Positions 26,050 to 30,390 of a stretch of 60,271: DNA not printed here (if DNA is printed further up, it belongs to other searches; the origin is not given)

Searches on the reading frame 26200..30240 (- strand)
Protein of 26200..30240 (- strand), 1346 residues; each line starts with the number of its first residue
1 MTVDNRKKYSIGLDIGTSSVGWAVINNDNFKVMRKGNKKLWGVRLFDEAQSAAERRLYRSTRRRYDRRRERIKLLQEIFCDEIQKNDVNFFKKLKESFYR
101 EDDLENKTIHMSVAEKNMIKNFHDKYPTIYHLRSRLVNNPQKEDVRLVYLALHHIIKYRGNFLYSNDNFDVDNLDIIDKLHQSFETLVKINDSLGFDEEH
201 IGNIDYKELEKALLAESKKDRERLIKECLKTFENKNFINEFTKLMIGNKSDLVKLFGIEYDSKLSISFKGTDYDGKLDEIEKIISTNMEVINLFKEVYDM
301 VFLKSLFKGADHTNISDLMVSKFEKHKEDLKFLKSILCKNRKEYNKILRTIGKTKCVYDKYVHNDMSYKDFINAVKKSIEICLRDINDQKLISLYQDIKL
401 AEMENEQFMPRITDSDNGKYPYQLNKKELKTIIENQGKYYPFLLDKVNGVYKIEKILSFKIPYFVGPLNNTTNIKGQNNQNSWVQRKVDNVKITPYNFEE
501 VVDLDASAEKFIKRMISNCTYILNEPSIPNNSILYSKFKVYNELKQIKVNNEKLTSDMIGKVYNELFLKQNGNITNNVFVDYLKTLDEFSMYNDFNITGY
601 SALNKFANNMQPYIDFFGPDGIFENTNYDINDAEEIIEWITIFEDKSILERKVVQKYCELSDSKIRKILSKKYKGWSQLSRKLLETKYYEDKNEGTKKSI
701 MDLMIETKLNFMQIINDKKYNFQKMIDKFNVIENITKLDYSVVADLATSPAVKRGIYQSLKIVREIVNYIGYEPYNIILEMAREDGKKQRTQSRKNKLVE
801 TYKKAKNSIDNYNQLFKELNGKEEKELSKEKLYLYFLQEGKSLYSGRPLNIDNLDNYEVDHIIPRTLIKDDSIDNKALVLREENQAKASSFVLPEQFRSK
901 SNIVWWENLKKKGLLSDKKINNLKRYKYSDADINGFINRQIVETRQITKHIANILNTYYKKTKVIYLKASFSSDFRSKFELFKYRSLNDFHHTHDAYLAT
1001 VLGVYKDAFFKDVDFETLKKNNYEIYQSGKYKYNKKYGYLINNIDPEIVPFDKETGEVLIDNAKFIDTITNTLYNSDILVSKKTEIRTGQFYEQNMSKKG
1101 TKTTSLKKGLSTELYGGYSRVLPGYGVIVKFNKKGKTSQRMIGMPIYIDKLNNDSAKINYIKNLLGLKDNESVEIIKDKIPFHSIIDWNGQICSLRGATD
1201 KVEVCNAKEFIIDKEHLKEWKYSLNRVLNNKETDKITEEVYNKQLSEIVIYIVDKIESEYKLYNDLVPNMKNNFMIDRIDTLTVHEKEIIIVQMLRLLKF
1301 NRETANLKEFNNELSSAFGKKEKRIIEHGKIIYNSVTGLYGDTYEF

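Call 59: search_protein_families(library=pfam, proteins=[window:26200-30240:-], max_evalue=0.00001)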
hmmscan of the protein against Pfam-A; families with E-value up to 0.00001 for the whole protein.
window:26200-30240:- (1346 aa): 5 families
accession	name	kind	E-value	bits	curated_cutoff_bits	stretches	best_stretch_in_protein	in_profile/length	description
PF16592.10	Cas9_REC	-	1.1e-119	401.1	25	1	182-728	3-539/541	REC lobe of CRISPR-associated endonuclease Cas9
PF16595.10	Cas9_PI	-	6.1e-34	118.4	25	1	1088-1340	1-263/265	PAM-interacting domain of CRISPR-associated endonuclease Cas9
PF22702.2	Cas9_RuvC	-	1.2e-19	71.3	27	1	945-1085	1-151/151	Cas9 RuvC domain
PF13395.12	HNH_4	-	2.3e-15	56.7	22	1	843-890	2-51/54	HNH endonuclease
PF16593.10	Cas9-BH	-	1.6e-13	50.5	26.3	1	55-87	1-33/33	Bridge helix of CRISPR-associated endonuclease Cas9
